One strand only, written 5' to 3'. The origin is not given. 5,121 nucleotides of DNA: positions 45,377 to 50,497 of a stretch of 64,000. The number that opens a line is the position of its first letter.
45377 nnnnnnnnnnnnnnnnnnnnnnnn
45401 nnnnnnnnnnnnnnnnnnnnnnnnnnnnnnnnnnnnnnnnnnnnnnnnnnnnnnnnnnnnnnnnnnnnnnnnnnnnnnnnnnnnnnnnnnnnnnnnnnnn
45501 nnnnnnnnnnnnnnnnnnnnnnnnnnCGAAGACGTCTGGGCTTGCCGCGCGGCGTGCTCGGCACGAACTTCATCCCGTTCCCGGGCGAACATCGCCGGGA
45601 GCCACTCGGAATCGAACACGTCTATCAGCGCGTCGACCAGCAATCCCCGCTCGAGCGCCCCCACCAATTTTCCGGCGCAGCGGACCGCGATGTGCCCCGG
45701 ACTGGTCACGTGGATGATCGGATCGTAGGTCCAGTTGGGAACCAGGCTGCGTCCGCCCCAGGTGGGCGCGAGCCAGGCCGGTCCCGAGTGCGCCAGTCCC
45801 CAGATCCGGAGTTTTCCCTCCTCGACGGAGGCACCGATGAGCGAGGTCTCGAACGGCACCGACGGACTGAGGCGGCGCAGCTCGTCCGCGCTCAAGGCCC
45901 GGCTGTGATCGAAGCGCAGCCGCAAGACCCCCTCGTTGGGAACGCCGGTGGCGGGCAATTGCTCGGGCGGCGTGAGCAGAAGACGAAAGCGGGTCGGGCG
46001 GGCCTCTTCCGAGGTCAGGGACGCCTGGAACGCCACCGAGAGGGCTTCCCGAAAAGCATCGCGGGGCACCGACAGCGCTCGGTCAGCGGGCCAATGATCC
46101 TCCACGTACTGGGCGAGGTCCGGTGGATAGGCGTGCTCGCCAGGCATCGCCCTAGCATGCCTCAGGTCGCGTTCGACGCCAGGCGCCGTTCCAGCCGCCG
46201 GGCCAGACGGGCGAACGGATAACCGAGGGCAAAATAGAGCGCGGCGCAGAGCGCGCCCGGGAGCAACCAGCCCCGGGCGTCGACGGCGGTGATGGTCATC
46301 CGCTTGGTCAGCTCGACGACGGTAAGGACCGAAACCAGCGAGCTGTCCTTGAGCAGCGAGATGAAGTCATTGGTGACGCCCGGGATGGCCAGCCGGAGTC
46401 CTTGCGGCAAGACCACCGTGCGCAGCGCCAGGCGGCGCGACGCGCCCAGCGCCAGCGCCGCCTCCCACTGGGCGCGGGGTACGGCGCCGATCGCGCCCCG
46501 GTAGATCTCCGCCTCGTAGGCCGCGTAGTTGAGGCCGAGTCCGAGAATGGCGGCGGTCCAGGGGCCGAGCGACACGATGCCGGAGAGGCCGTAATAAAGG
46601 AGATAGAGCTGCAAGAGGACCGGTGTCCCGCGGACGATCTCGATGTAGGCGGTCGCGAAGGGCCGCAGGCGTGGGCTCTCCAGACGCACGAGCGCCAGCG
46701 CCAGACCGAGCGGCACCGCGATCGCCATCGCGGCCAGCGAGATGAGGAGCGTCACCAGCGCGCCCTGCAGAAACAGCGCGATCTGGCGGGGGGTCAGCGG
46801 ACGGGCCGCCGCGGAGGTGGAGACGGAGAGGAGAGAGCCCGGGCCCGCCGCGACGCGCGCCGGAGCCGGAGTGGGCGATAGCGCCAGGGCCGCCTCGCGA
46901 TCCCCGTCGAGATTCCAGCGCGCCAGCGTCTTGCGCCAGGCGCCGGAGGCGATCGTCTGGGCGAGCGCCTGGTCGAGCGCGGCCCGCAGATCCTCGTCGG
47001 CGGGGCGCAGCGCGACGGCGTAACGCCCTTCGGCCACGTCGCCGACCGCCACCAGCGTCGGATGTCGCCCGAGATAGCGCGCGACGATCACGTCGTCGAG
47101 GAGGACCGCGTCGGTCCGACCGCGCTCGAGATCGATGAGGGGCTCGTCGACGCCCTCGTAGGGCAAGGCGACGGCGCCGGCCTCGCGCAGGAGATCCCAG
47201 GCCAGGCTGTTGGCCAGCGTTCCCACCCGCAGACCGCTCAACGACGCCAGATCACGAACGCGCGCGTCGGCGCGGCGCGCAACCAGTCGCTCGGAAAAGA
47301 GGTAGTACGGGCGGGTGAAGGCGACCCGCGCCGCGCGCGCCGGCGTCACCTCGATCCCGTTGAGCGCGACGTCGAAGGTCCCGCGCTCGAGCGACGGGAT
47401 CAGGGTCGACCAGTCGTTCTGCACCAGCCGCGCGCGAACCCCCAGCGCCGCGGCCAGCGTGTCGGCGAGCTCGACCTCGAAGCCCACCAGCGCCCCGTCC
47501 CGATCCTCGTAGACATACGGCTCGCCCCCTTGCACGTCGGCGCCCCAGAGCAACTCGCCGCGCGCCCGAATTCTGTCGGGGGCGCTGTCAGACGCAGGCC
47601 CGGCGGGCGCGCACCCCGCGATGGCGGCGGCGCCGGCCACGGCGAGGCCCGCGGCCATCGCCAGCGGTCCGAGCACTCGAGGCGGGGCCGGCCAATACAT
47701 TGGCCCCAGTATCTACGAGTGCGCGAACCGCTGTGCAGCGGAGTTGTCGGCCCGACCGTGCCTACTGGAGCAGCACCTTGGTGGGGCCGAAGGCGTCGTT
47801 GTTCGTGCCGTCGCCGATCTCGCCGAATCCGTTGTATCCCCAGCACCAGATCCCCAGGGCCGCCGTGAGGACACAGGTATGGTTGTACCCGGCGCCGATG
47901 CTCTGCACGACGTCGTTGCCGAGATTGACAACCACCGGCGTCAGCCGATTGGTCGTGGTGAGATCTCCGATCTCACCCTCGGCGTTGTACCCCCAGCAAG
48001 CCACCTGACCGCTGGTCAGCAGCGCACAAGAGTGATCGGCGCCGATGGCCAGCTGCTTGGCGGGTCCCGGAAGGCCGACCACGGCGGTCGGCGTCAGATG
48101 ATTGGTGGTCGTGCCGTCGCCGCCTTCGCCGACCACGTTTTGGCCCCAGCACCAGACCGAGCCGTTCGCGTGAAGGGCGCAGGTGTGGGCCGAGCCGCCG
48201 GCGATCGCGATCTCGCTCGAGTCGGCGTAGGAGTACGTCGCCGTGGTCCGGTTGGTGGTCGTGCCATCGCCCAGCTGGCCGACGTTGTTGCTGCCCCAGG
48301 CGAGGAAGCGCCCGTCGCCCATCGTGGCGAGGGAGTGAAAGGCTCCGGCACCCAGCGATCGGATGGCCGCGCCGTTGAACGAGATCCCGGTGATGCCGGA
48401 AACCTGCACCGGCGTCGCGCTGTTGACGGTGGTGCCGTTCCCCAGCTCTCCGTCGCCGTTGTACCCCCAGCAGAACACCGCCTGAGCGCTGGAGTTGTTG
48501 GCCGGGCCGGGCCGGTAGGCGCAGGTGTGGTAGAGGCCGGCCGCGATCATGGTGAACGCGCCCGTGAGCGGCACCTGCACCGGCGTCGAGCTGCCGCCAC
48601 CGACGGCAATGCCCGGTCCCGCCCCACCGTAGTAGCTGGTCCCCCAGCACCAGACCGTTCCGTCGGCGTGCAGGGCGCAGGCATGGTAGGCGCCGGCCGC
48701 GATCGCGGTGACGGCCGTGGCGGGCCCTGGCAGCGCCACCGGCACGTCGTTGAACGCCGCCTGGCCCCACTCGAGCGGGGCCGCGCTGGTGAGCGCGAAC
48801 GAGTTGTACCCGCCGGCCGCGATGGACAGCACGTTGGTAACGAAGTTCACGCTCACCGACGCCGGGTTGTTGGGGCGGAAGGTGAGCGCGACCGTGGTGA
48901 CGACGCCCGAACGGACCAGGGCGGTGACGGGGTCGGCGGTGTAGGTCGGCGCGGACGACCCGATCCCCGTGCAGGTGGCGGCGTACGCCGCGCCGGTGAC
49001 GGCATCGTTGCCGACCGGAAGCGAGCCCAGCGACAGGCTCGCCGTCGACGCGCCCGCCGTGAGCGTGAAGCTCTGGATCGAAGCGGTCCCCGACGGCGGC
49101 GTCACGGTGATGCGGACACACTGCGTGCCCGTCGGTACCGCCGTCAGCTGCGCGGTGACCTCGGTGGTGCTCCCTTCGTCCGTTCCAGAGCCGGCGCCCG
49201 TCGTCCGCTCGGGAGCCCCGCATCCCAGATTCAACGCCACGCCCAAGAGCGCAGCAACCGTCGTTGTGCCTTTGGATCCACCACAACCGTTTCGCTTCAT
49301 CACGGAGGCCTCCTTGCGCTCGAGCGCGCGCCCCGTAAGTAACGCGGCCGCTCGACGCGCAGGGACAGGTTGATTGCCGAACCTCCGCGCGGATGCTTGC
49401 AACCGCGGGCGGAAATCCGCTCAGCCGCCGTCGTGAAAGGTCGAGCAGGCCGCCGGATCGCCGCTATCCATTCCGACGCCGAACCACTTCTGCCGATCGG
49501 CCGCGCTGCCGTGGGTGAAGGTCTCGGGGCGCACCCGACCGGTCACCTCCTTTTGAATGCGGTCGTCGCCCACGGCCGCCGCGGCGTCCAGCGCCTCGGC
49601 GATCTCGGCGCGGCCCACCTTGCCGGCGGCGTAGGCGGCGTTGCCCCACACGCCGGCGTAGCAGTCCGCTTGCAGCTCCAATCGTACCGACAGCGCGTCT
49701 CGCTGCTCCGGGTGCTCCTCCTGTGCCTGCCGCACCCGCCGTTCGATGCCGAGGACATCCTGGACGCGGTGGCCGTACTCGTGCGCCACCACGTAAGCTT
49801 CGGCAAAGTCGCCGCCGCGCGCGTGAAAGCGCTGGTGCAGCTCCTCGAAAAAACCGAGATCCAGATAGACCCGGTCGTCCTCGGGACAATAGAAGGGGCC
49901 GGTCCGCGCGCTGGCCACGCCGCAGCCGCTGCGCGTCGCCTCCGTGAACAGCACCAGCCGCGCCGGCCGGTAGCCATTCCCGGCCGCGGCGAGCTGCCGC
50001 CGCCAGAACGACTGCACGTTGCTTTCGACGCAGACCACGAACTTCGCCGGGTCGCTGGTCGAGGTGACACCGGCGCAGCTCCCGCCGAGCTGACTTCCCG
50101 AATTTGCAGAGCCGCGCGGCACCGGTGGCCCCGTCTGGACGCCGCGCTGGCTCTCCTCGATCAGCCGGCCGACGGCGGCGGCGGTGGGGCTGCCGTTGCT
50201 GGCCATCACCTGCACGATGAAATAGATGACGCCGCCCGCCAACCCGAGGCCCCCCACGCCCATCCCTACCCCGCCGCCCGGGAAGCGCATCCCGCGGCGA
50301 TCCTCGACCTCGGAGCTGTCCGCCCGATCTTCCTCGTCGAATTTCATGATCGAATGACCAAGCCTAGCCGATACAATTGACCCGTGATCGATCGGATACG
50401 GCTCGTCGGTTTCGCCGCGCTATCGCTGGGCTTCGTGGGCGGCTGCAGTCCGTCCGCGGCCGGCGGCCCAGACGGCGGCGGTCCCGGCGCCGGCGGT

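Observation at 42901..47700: Operon of an ABC transporter, a DAC (c-di-AMP synthase)-like protein with a novel N-terminal domain, a BNR lipoprotein and a coiled-coil protein, joined by start/stop overlaps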

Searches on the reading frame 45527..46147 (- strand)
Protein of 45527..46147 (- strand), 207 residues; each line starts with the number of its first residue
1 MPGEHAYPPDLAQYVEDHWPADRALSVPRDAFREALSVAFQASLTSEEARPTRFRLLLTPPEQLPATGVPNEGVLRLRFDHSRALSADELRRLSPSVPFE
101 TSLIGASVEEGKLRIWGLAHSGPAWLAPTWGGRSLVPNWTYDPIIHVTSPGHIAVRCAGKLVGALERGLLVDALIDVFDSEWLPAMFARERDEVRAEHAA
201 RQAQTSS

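Call 59: predict_structure(alignment_id=A2)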
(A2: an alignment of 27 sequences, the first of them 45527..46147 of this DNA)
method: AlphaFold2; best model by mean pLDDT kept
length: 207 residues; sequences in the alignment: 27
mean_pLDDT: 87.5   pTM: 0.78
mean pLDDT of the five models: 87.5, 87.3, 87.0, 86.3, 84.3
residues with pLDDT >= 90: 139; 70-90: 37; 50-70: 26; < 50: 5
segments of 3 or more residues with pLDDT < 50: 1-5
pLDDT, mean of each block of 10 residues (from residue 1): 55 94 94 96 94 97 83 88 98 95 97 97 71 70 96 93 91 64 79 94 92
secondary structure, 60 per line:
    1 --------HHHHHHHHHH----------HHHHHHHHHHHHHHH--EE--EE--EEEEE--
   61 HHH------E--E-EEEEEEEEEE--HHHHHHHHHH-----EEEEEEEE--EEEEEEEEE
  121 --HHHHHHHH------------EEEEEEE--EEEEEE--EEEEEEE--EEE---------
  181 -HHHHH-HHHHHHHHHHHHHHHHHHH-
elements in order: H9-18 H29-43 E54-58 E75-84 H87-96 E102-109 E112-120 H123-130 E143-149 E152-157 E160-166 E169-171 H182-186 H188-206

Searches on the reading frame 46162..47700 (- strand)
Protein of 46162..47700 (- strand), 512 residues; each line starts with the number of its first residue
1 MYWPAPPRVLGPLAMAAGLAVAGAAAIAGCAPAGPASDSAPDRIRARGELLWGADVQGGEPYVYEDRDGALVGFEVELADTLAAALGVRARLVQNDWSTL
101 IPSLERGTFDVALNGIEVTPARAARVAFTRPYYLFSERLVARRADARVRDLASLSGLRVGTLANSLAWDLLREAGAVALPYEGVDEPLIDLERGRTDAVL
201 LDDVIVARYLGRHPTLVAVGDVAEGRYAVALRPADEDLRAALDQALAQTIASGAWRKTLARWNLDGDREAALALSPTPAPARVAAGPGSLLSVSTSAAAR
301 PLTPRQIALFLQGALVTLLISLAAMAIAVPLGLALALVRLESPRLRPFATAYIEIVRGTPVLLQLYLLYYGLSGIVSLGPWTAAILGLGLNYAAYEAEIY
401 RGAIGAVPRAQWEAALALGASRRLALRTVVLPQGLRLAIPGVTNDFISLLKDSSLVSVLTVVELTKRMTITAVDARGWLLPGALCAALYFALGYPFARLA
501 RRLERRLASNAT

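Call 3: search_protein_families(library=pfam, proteins=[window:46162-47700:-], max_evalue=1)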
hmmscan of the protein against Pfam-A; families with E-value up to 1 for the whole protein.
window:46162-47700:- (512 aa): 4 families
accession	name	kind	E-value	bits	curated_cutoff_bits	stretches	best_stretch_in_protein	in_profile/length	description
PF00497.25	SBP_bac_3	-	2e-29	102.4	26.4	1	60-263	10-130/132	Bacterial extracellular solute-binding proteins, family 3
PF00528.27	BPD_transp_1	-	2e-21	77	26.4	1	328-508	1-183/184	Binding-protein-dependent transport system inner membrane component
PF10613.14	Lig_chan-Glu_bd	-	0.0052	17.3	30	1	73-134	44-104/115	Ligated ion channel L-glutamate- and glycine-binding site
PF12974.12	Phosphonate-bd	-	0.071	12.9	27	1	77-266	18-233/242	ABC transporter, phosphonate, periplasmic substrate-binding protein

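Call 5: search_protein_families(library=ncbifam, proteins=[window:46162-47700:-], max_evalue=1)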
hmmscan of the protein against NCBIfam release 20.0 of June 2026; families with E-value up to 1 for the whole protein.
window:46162-47700:- (512 aa): 31 families (the best 25 are shown)
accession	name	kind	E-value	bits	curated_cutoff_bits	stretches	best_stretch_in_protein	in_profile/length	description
NF011680.0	PRK15100.1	equivalog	7.7e-43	146.9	300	1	307-508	12-215/222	cystine ABC transporter permease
TIGR03004.1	ectoine_ehuC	equivalog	9.8e-43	146.5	196.95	1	307-508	4-207/214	ectoine/hydroxyectoine ABC transporter permease subunit EhuC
TIGR03003.1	ectoine_ehuD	equivalog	1.9e-41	142.3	205.2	1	309-507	12-212/212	ectoine/hydroxyectoine ABC transporter permease subunit EhuD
TIGR01096.1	3A0103s03R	subfamily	6.4e-33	114.3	256.35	1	60-262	35-249/250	lysine/arginine/ornithine ABC transporter substrate-binding protein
NF007028.0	PRK09494.1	equivalog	1.2e-31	110.3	303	1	307-507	12-216/219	glutamine ABC transporter permease GlnP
NF008426.0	PRK11260.1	equivalog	5.9e-30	104.4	312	1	20-262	13-259/266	cystine ABC transporter substrate-binding protein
NF008337.0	PRK11123.1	equivalog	1.9e-27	96.3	277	2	376-506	99-229/238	arginine ABC transporter permease ArtQ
NF008336.0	PRK11122.1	equivalog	2.5e-25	89.5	248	1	309-465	7-174/222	arginine ABC transporter permease ArtM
TIGR01726.1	HEQRo_perm_3TM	subfamily_domain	2.3e-24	85.8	42.2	1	307-402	2-99/99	ABC transporter permease subunit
NF011714.0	PRK15135.1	subfamily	5.9e-24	85.1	319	1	309-472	8-184/228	histidine ABC transporter permease HisQ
NF041765.1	ArtJ_Ecoli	equivalog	7e-22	78.2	510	1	64-262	36-240/243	arginine ABC transporter substrate-binding protein ArtJ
NF041764.1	ArtI_Ecoli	equivalog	6.1e-21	74.9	522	1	61-262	33-240/243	arginine ABC transporter substrate-binding protein ArtI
NF011687.0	PRK15107.1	equivalog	7.4e-20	71.8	318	1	307-468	13-184/224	glutamate/aspartate ABC transporter permease GltK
NF011583.0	PRK15007.1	subfamily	8e-20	71.2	358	1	61-262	33-240/243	arginine ABC transporter substrate-binding protein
TIGR02995.1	ectoine_ehuB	equivalog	1.5e-19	70.3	190.9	1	13-267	1-264/275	ectoine/hydroxyectoine ABC transporter substrate-binding protein EhuB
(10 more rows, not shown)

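Call 6: search_protein_families(library=padloc, proteins=[window:46162-47700:-], max_evalue=1)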
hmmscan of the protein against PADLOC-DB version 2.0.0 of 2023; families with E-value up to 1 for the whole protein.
window:46162-47700:- (512 aa): 0 families

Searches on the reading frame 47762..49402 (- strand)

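Call 33: search_protein_families(library=pfam, proteins=[window:47762-49402:-], max_evalue=0.001)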
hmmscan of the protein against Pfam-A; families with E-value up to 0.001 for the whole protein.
window:47762-49402:- (546 aa): 4 families
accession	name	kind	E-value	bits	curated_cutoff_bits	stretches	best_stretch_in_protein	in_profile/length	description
PF25390.1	WD40_RLD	-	1.8e-66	225.4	150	2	180-494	22-347/363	RCC1-like domain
PF13540.12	RCC1_2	-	7.9e-49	162.7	22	5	231-259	1-29/30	Regulator of chromosome condensation (RCC1) repeat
PF00415.24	RCC1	-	3.6e-40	136.7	21.7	4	309-359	4-49/50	Regulator of chromosome condensation (RCC1) repeat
PF25384.1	Alsin_RLD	-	2e-05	24.5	100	1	309-416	244-352/405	Alsin RCC1-like domain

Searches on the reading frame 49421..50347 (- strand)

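Call 33: search_protein_families(library=pfam, proteins=[window:49421-50347:-], max_evalue=0.001)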
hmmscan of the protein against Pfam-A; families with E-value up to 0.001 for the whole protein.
window:49421-50347:- (308 aa): 1 family
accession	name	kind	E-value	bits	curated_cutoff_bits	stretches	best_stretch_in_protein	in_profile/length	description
PF04228.19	Zn_peptidase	-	4.6e-81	272.9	23.2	1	7-304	5-290/290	Putative neutral zinc metallopeptidase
